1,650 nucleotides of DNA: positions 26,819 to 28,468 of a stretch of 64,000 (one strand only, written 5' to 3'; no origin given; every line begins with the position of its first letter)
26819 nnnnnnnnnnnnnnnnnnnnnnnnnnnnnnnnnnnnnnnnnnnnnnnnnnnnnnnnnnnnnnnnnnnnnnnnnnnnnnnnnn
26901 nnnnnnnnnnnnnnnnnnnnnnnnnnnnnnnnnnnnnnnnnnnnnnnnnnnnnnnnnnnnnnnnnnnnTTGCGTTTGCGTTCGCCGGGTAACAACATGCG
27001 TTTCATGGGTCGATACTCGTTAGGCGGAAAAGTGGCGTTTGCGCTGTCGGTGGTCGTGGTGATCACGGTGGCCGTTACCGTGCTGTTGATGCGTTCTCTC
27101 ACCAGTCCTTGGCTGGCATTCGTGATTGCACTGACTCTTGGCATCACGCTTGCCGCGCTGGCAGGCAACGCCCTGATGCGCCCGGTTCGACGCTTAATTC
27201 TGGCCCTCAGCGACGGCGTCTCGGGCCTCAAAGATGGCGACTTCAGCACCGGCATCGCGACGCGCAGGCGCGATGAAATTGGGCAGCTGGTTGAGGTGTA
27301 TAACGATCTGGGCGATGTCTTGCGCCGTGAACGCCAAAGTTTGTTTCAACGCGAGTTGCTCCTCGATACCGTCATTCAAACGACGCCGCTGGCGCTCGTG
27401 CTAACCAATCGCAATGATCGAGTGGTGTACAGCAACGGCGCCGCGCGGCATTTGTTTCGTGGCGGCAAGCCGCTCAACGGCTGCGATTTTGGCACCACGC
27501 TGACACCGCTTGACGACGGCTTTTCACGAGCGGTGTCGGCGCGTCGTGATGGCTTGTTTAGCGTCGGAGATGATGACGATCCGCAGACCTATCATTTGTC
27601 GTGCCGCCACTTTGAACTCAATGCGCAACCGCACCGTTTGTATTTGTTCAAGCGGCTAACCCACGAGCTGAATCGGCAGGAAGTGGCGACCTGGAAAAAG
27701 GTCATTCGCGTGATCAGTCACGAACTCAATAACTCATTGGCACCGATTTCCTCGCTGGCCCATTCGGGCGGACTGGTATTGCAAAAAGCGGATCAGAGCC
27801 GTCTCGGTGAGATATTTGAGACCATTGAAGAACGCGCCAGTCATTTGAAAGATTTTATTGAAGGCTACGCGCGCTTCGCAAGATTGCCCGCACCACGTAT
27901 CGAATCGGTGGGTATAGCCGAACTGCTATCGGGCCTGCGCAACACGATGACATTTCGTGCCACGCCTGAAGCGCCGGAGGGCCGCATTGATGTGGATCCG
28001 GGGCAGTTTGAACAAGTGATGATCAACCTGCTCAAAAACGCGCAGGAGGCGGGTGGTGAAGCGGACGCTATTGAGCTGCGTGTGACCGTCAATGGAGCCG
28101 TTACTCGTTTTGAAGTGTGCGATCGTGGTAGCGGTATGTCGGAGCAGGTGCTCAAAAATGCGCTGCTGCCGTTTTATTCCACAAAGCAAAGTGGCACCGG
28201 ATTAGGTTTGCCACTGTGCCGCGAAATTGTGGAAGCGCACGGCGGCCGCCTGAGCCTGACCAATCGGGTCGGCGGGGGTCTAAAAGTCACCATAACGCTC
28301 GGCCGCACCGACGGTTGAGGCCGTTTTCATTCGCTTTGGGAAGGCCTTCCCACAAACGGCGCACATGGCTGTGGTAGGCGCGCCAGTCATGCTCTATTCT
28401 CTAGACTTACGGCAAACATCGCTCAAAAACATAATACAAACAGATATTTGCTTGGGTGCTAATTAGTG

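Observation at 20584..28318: Sigma-54-wired MacB-type ABC efflux module whose kinase has no sensor domain (possible proteobacterial analogue of Bce-type transporter-coupled sensing)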

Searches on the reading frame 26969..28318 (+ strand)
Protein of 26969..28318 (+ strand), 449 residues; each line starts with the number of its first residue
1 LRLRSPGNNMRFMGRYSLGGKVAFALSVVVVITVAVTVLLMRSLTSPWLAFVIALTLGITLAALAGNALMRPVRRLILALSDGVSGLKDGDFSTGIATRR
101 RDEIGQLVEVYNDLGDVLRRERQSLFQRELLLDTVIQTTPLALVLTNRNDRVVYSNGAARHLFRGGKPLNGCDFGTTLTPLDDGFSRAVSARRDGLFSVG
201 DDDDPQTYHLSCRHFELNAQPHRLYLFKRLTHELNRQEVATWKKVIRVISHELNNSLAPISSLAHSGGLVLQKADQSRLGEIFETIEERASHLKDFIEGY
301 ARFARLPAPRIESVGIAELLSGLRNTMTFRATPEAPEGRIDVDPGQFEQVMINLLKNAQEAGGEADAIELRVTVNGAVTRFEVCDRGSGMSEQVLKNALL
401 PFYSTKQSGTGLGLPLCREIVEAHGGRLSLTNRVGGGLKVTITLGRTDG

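Call 3: search_protein_families(library=pfam, proteins=[window:26969-28318:+], max_evalue=0.01)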
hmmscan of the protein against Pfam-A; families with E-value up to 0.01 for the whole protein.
window:26969-28318:+ (449 aa): 5 families
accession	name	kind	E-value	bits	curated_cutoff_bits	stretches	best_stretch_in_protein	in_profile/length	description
PF02518.31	HATPase_c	-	1.3e-21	77.5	26.4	1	343-445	2-108/111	Histidine kinase-, DNA gyrase B-, and HSP90-like ATPase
PF00512.31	HisKA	-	8.3e-05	23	26.9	1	244-306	4-63/66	His Kinase A (phospho-acceptor) domain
PF00672.30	HAMP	-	0.00014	22.6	25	1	67-119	4-52/53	HAMP domain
PF13589.12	HATPase_c_3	-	0.00093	19.7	25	1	347-405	3-59/137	Histidine kinase-, DNA gyrase B-, and HSP90-like ATPase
PF13581.12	HATPase_c_2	-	0.0013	19.2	27.4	1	353-429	42-113/127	Histidine kinase-like ATPase domain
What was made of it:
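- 26996..28318 (+): Histidine kinase. By residue: TM1 13-32, loop 33-38 (RSLTSP), TM2 39-60, HAMP 61-125, PAS-like 126-224, DHp 225-296 (H-box SHELNNS) and catalytic domain 297-440. Pfam HAMP, HisKA and HATPase_c (call 3).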

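Call 5: search_protein_families(library=ncbifam, proteins=[window:26969-28318:+], max_evalue=0.001)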
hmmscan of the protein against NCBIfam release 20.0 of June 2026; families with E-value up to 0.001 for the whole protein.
window:26969-28318:+ (449 aa): 73 families (the best 25 are shown)
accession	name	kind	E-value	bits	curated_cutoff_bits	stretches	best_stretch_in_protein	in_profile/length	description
NF008468.0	PRK11360.1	equivalog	1.6e-32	112.7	646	1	228-445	381-607/616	two-component system sensor histidine kinase AtoS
NF033092.0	HK_WalK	equivalog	3.5e-24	85.3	725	2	328-444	470-592/594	cell wall metabolism sensor histidine kinase WalK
NF046044.1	PnpS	equivalog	1e-22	80.7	400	2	336-444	275-389/390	two-component system histidine kinase PnpS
NF007688.0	PRK10364.1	equivalog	3.8e-21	75.4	479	1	330-444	337-449/460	two-component system sensor histidine kinase ZraS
TIGR02916.1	PEP_his_kin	equivalog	6.7e-21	74.5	300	1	238-444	471-678/679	XrtA/PEP-CTERM system histidine kinase PrsK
NF012163.2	BaeS_SmeS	equivalog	1e-20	74.1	500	2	334-444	339-456/457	sensor histidine kinase efflux regulator BaeS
NF041777.1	sens_FixL_Rhizob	equivalog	3.2e-20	72.2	850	1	249-444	269-479/485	sensor protein FixL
NF007837.0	PRK10549.1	equivalog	3.8e-20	72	603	2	342-445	348-457/466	envelope stress sensor histidine kinase BaeS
NF010411.0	PRK13837.1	equivalog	1.1e-19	70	647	1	249-444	457-673/828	two-component system VirA-like sensor kinase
NF040750.1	tetrathio_HK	equivalog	1.6e-18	66.5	750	1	249-435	345-543/555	tetrathionate respiration histidine kinase TtrS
NF008312.0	PRK11100.1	equivalog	2.8e-18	66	356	1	243-446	257-474/477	two-component system sensor histidine kinase CreC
TIGR02966.1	phoR_proteo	equivalog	7.5e-18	64.6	334.2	1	132-442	8-331/333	phosphate regulon sensor histidine kinase PhoR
NF038348.1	T2SS_HK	subfamily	4e-17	61.8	450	1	339-444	464-571/574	histidine kinase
NF052574.1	HisKinEspCMyxo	equivalog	5.1e-17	61.3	1200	1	347-444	531-635/785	serine histidine kinase EspC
NF053867.1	SprKinKinDBac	equivalog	6.5e-16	57.8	775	1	346-445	397-496/500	sporulation kinase KinD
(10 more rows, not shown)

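Call 7: find_homologous_proteins(query=window:26996-28315:+, max_evalue=1e-10)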
Query window:26996-28315:+ (440 aa): 8000 proteins with E <= 1e-10 among 8000 candidates; the best 120 are listed.
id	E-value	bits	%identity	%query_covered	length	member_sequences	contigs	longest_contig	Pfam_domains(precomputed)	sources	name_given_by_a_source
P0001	4.0e-278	940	100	97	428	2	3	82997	PF02518.32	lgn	-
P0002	1.5e-235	800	83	100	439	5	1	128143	PF02518.32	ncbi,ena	-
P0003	5.5e-208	709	75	99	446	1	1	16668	PF02518.32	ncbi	ncbi:MAG: PAS domain-containing sensor histidine kinase [Gammaproteobacteria bacterium]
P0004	9.9e-206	702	74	99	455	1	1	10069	PF02518.32,PF00512.32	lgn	-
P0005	4.5e-204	696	73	99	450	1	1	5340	PF02518.32,PF00512.32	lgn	-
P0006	2.0e-200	684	71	99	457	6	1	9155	PF02518.32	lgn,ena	-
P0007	4.3e-197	673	72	99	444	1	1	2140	PF02518.32,PF00512.32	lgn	-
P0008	1.4e-194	665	71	99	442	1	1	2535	PF02518.32,PF00512.32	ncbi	ncbi:MAG: ATP-binding protein [Pseudomonadota bacterium]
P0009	1.6e-189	648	69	98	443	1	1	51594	PF02518.32,PF00512.32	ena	-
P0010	4.5e-188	644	68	99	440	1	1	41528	PF02518.32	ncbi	ncbi:MAG: ATP-binding protein [Pseudomonadota bacterium]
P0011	1.5e-187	642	69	98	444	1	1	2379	PF02518.32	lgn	-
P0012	8.5e-183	626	67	98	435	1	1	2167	PF02518.32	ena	-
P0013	1.4e-182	626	67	99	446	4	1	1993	PF02518.32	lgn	-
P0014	2.1e-182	625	66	99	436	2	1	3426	PF13581.13,PF02518.32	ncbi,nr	ncbi:MAG: ATP-binding protein [Gammaproteobacteria bacterium]|nr:ATP-binding protein [Gammaproteobac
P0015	3.1e-176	605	64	98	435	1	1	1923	PF00672.31,PF13581.13,PF02518.32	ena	-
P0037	3.9e-147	509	57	98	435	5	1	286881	PF02518.32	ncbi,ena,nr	ncbi:MAG: ATP-binding protein [Woeseiaceae bacterium]|nr:ATP-binding protein [Woeseiaceae bacterium]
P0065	3.0e-144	499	58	92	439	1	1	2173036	PF00672.31,PF02518.32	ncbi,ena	-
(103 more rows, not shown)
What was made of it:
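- On NtrY (the name some sources give to homologs): JGI labels several homologs NtrY (call 7).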

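Call 8: find_encoding_contigs(protein=P0065, flank=10000, max_places=2)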
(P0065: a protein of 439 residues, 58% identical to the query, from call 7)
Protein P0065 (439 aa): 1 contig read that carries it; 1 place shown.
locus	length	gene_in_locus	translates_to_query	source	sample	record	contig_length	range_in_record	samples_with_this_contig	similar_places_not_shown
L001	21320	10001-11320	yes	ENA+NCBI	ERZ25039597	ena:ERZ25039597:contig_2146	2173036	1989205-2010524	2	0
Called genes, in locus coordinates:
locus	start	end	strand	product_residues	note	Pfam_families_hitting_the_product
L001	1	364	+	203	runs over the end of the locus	PF04264:YceI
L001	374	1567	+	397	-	PF03741:TerC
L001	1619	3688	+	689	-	PF02554:CstA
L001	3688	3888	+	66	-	PF04328:Sel_put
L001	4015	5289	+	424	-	PF25973:BSH_CzcB, PF25917:BSH_RND (weak), PF25919:BSH_CusB (weak), PF25989:YknX_C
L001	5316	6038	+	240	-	PF00005:ABC_tran, PF02463:SMC_N (faint), PF13304:AAA_21 (weak)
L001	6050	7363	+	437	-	PF12704:MacB_PCD, PF02687:FtsX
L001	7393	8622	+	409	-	PF12704:MacB_PCD, PF02687:FtsX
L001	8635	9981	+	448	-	PF00072:Response_reg, PF00158:Sigma54_activat, PF14532:Sigma54_activ_2, PF25601:AAA_lid_14, PF02954:HTH_8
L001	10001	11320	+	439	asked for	PF00672:HAMP (faint), PF02518:HATPase_c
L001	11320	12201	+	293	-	PF14534:DUF4440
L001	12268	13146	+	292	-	PF01048:PNP_UDP_1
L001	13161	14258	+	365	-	PF01008:IF-2B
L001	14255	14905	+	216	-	PF00596:Aldolase_II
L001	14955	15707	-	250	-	PF00027:cNMP_binding (weak), PF13545:HTH_Crp_2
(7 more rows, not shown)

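Call 9: find_encoding_contigs(protein=P0037, flank=10000, max_places=2)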
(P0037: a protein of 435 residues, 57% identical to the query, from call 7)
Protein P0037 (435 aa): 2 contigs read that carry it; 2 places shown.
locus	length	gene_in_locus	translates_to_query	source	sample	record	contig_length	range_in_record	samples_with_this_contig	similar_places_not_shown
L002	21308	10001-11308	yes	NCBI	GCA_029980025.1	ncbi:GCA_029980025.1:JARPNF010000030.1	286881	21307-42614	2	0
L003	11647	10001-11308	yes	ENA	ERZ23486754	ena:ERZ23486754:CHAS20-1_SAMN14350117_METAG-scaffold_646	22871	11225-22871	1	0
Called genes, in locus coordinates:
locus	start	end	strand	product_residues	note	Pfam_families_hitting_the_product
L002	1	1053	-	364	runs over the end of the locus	PF25917:BSH_RND (faint), PF25967:RND-MFP_C (faint), PF25876:HH_MFP_RND (weak), PF25881:HH_YBHG (weak), PF25954:Beta-barrel_RND_2 (faint), PF25990:Beta-barrel_YknX (faint), PF25989:YknX_C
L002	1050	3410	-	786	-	PF02321:OEP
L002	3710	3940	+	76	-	-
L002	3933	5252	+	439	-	PF25917:BSH_RND, PF25973:BSH_CzcB, PF25989:YknX_C (weak)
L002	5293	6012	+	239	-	PF00005:ABC_tran, PF02463:SMC_N (faint), PF13304:AAA_21 (faint)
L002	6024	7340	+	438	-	PF12704:MacB_PCD, PF02687:FtsX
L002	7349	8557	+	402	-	PF12704:MacB_PCD, PF02687:FtsX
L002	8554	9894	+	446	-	PF00072:Response_reg, PF00158:Sigma54_activat, PF14532:Sigma54_activ_2, PF25601:AAA_lid_14, PF02954:HTH_8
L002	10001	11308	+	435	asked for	PF02518:HATPase_c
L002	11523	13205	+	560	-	-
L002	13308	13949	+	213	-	-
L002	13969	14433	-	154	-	PF13279:4HBT_2, PF03061:4HBT (faint)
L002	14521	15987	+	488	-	PF05368:NmrA, PF01370:Epimerase, PF13460:NAD_binding_10, PF11066:DUF2867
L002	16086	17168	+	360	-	PF06580:His_kinase, PF02518:HATPase_c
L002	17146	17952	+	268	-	PF00072:Response_reg, PF04397:LytTR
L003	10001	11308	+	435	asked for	PF02518:HATPase_c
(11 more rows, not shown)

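Call 10: find_encoding_contigs(protein=P0001, flank=10000, max_places=3)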
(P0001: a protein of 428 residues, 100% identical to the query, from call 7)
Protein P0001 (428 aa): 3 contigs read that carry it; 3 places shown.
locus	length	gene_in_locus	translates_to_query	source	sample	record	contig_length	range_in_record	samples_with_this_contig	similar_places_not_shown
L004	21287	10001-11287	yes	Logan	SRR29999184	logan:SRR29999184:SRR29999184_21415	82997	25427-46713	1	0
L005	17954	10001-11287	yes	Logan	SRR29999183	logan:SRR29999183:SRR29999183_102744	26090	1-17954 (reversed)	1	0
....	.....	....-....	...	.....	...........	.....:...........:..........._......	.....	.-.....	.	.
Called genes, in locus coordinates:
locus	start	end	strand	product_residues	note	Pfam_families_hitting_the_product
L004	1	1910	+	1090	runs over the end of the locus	PF00873:ACR_tran, PF03176:MMPL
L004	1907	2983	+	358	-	PF25967:RND-MFP_C (weak), PF25989:YknX_C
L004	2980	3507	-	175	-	PF12802:MarR_2 (weak)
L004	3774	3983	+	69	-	-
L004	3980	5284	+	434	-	PF25919:BSH_CusB (faint), PF25917:BSH_RND, PF25973:BSH_CzcB (weak), PF25967:RND-MFP_C (weak), PF25975:CzcB_C (weak), PF25989:YknX_C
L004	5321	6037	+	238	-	PF00005:ABC_tran, PF13304:AAA_21 (faint)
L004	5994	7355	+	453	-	PF12704:MacB_PCD, PF02687:FtsX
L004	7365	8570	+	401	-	PF12704:MacB_PCD, PF02687:FtsX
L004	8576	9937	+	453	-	PF00072:Response_reg, PF00158:Sigma54_activat, PF14532:Sigma54_activ_2, PF07728:AAA_5 (faint), PF25601:AAA_lid_14, PF02954:HTH_8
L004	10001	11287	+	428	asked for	PF02518:HATPase_c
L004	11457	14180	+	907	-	PF17874:TPR_MalT (faint), PF00069:Pkinase, PF07714:PK_Tyr_Ser-Thr, PF03109:ABC1 (weak), PF13424:TPR_12, PF24885:TPR_NPHP3, PF13374:TPR_10, PF13424:TPR_12, +6 more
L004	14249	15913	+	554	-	-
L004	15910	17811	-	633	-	PF00664:ABC_membrane, PF00005:ABC_tran, PF02463:SMC_N (faint)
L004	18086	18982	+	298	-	PF01553:Acyltransferase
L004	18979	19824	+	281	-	PF00753:Lactamase_B, PF12706:Lactamase_B_2 (weak)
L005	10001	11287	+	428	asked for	PF02518:HATPase_c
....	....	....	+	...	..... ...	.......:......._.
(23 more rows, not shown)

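Call 14: find_related_loci(query=A1, collection=genome_contigs, flank=10000)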
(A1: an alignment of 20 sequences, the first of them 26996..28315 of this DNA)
Query A1 (440 aa) in genome_contigs; peptide patterns used: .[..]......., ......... (x = any residue, [..] = any of these).
600 stretches matched a pattern (row limit reached: there are more); 595 encode a relative of the query (tblastn E <= 1e-3); the best 80 are kept; 80 distinct loci.
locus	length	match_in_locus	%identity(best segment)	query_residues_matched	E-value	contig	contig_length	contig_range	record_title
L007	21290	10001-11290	56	6-435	6e-147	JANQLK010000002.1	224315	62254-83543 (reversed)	MAG: Woeseiaceae bacterium isolate PL25a_bin.57 k99_2151407, whole genome shotgun sequence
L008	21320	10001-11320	55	6-440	6e-144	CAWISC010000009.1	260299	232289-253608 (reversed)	MAG: uncultured Gammaproteobacteria bacterium isolate MFD09206.bin.1.132 genome assembly, contig: contig_13049, whole ge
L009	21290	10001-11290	54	6-435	5e-143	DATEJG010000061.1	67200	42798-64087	MAG TPA_asm: Steroidobacteraceae bacterium isolate SMAG_U8858 k141_1033291, whole genome shotgun sequence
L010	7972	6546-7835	53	4-435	3e-139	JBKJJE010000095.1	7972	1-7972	MAG: Stagnimonas sp. isolate ant_bin.192 S1Ck117_990582_flag_0_multi_174.4737_len_7972, whole genome shotgun sequence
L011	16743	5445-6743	53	6-439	6e-138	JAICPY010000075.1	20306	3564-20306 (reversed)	MAG: Steroidobacter sp. isolate TY_HY_2_bin.4 k141_2279210_length_20306_cov_28.1510, whole genome shotgun sequence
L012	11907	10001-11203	58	35-435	9e-137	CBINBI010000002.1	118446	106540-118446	MAG TPA_asm: uncultured Rhodanobacteraceae bacterium isolate SRR16817064_metabat2_7 genome assembly, contig: ERZ27394172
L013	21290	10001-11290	53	6-435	6e-136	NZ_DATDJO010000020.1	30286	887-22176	MAG: Povalibacter sp. isolate SMAG_U332 k141_1098363, whole genome shotgun sequence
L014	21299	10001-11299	51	7-439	4e-135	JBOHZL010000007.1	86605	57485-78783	MAG: Steroidobacteraceae bacterium isolate SD8048_metabat2.bin.8 NODE_29_length_86605_cov_1.931266, whole genome shotgun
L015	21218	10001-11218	56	35-440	4e-135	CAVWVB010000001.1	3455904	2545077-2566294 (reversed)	MAG: uncultured Gammaproteobacteria bacterium isolate MFD05442.bin.1.13 genome assembly, contig: contig_21163, whole gen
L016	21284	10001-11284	53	8-435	8e-135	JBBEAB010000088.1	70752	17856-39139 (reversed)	MAG: Steroidobacteraceae bacterium isolate LejiaD_67_14 Lejia_D_722_length_70752_cov_9, whole genome shotgun sequence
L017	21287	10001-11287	53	7-435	1e-134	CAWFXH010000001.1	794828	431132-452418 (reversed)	MAG: uncultured Gammaproteobacteria bacterium isolate MFD04944.bin.2.216 genome assembly, contig: contig_23724, whole ge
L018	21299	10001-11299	54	6-435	6e-135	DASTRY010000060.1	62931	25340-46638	MAG TPA_asm: Steroidobacteraceae bacterium isolate SMAG_U2266 k141_1659738, whole genome shotgun sequence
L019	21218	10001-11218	54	35-440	2e-134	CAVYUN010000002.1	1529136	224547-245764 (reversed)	MAG: uncultured proteobacterium isolate MFD01721.bin.1.246 genome assembly, contig: contig_36578, whole genome shotgun s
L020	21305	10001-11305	52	4-438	4e-134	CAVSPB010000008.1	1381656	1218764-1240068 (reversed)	MAG: uncultured Gammaproteobacteria bacterium isolate MFD01561.bin.2.108 genome assembly, contig: contig_3329, whole gen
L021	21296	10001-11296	51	4-435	7e-134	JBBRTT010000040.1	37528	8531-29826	MAG: Lysobacterales bacterium isolate La2_metabat2.271 La2_metabat2.271_K_2792960L37528_cov_19.9999, whole genome shotgu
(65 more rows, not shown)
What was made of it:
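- The kinase family is found in at least 595 species-level genomes (call 14).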

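Call 19: search_solved_structures(query=A1, max_evalue=0.001, show_alignments=0)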
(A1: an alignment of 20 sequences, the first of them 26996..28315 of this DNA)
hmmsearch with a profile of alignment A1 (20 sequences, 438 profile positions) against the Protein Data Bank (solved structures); distinct sequences matched with E-value up to 0.001: 68 (the best 60 are shown).
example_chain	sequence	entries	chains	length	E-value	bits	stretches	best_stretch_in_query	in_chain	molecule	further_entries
8a7f_A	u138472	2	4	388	4.5e-26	94.9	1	189-436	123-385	Putative Sensory box protein,Sensor protein FixL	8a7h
8a3u_A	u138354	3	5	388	4.5e-26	94.9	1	189-436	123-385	Putative Sensory box protein,Sensor protein FixL | Putative Sensory box protein,Putative Sensory box protein,Sensor protein FixL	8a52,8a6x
4gcz_A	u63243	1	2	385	7.6e-26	94.2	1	227-436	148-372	Blue-light photoreceptor, Sensor protein fixL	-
3a0t_A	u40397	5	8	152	6.6e-24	87.8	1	314-433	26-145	Sensor protein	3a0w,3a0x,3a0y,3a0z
3a0r_A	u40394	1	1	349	9.6e-24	87.2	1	311-431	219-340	Sensor protein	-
9jfj_A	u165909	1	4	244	1.2e-23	86.9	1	234-435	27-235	Sensor histidine kinase ZraS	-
4jas_A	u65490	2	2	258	2.3e-22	82.7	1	234-436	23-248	Histidine kinase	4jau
6azr_A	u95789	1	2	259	4.2e-22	81.8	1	234-436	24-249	Sensor histidine kinase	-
2c2a_A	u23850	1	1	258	4.2e-22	81.8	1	234-436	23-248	SENSOR HISTIDINE KINASE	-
3dge_A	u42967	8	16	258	4.3e-22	81.8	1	234-436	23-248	Sensor protein | Histidine kinase | Sensor histidine kinase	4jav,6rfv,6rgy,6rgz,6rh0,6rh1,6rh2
5uht_A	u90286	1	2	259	4.3e-22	81.8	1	234-436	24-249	Sensor histidine kinase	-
6rh7_A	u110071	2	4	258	1.5e-20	76.8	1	234-436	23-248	Sensor histidine kinase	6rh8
4i5s_A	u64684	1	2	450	2.5e-19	72.7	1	37-436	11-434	Putative histidine kinase CovS; VicK-like protein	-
6paj_A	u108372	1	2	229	4e-17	65.4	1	232-435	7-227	Sensor protein SrrB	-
6lgq_C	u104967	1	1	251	1.7e-16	63.4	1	319-437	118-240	Histidine kinase KdpD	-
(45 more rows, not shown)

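Call 26: find_encoding_contigs(protein=P0002, flank=10000, max_places=1)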
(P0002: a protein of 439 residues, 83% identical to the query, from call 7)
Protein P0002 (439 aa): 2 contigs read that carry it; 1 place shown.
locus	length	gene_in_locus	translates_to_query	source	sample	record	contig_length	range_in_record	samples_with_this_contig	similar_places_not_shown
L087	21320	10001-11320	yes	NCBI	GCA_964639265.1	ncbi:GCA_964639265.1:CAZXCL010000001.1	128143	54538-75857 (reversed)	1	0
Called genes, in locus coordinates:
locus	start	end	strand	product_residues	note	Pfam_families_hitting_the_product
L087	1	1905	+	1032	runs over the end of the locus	PF00873:ACR_tran, PF03176:MMPL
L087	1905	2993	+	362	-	PF25967:RND-MFP_C (weak), PF25989:YknX_C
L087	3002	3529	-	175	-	PF12802:MarR_2 (weak)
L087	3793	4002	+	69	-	-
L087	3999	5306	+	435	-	PF25919:BSH_CusB (faint), PF25917:BSH_RND, PF25973:BSH_CzcB (weak), PF25984:BSH_YknX (weak), PF25967:RND-MFP_C (faint), PF25975:CzcB_C (weak), PF25989:YknX_C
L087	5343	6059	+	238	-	PF00005:ABC_tran, PF02463:SMC_N (faint), PF13304:AAA_21 (faint)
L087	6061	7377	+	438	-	PF12704:MacB_PCD, PF02687:FtsX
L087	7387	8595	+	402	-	PF02687:FtsX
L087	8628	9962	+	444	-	PF00072:Response_reg, PF00158:Sigma54_activat, PF14532:Sigma54_activ_2, PF25601:AAA_lid_14, PF02954:HTH_8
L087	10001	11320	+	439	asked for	PF02518:HATPase_c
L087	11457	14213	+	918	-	PF00069:Pkinase, PF07714:PK_Tyr_Ser-Thr, PF24885:TPR_NPHP3, PF13424:TPR_12, PF24885:TPR_NPHP3, PF13374:TPR_10, PF13424:TPR_12, PF13374:TPR_10, +12 more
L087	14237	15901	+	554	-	PF13948:DUF4215 (weak)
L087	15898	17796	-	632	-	PF00664:ABC_membrane, PF00005:ABC_tran, PF02463:SMC_N (faint)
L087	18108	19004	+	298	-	PF01553:Acyltransferase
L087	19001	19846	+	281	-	PF00753:Lactamase_B, PF12706:Lactamase_B_2 (weak)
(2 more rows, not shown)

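Call 27: find_encoding_contigs(protein=P0003, flank=10000, max_places=1)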
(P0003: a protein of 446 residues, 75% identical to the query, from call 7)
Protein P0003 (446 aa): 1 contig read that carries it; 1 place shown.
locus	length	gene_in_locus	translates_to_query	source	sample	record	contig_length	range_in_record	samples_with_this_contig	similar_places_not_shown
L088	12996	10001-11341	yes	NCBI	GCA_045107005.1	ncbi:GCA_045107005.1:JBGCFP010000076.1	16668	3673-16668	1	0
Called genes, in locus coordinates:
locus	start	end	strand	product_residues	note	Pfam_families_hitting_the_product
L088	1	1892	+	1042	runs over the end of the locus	PF00873:ACR_tran, PF03176:MMPL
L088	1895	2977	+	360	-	PF25917:BSH_RND (faint), PF25919:BSH_CusB (weak), PF25967:RND-MFP_C (weak), PF25989:YknX_C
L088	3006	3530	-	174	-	PF12802:MarR_2 (weak), PF01047:MarR (faint)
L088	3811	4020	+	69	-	-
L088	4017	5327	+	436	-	PF25919:BSH_CusB (faint), PF25973:BSH_CzcB (weak), PF25967:RND-MFP_C (weak), PF25975:CzcB_C (weak), PF25989:YknX_C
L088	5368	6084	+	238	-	PF02463:SMC_N (faint), PF00005:ABC_tran, PF13304:AAA_21 (faint)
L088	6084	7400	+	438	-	PF12704:MacB_PCD, PF02687:FtsX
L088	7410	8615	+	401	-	PF12704:MacB_PCD, PF02687:FtsX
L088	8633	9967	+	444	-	PF00072:Response_reg, PF00158:Sigma54_activat, PF14532:Sigma54_activ_2, PF25601:AAA_lid_14, PF02954:HTH_8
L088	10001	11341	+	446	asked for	PF02518:HATPase_c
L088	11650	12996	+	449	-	PF00069:Pkinase, PF06293:Kdo (weak), PF07714:PK_Tyr_Ser-Thr, PF01636:APH (faint), PF03109:ABC1 (weak)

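Call 28: find_encoding_contigs(protein=P0010, flank=10000, max_places=1)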
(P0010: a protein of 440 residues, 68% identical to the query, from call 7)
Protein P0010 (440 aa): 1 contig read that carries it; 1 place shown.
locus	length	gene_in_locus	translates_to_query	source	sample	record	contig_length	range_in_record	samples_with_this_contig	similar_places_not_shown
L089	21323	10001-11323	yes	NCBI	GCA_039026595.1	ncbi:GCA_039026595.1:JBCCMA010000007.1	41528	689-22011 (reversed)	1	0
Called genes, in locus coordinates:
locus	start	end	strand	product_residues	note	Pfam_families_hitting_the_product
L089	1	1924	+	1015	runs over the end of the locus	PF00873:ACR_tran, PF03176:MMPL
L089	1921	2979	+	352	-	PF25919:BSH_CusB (faint), PF25989:YknX_C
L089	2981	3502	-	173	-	PF12802:MarR_2 (weak)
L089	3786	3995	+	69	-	-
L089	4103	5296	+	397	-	PF25917:BSH_RND (weak), PF25973:BSH_CzcB (weak), PF25989:YknX_C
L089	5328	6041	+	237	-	PF00005:ABC_tran, PF02463:SMC_N (faint), PF13304:AAA_21 (faint)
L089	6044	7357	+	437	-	PF12704:MacB_PCD, PF02687:FtsX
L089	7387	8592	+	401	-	PF12704:MacB_PCD, PF02687:FtsX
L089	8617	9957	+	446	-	PF00072:Response_reg, PF00158:Sigma54_activat, PF14532:Sigma54_activ_2, PF25601:AAA_lid_14, PF02954:HTH_8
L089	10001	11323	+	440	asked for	PF02518:HATPase_c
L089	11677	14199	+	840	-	PF00069:Pkinase, PF07714:PK_Tyr_Ser-Thr, PF03109:ABC1, PF13424:TPR_12, PF24885:TPR_NPHP3, PF13374:TPR_10, PF13424:TPR_12, PF13374:TPR_10, +9 more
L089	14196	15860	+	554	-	PF13948:DUF4215 (weak)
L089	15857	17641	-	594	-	PF00664:ABC_membrane, PF00005:ABC_tran, PF02463:SMC_N (faint)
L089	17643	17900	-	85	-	-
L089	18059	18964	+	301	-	PF01553:Acyltransferase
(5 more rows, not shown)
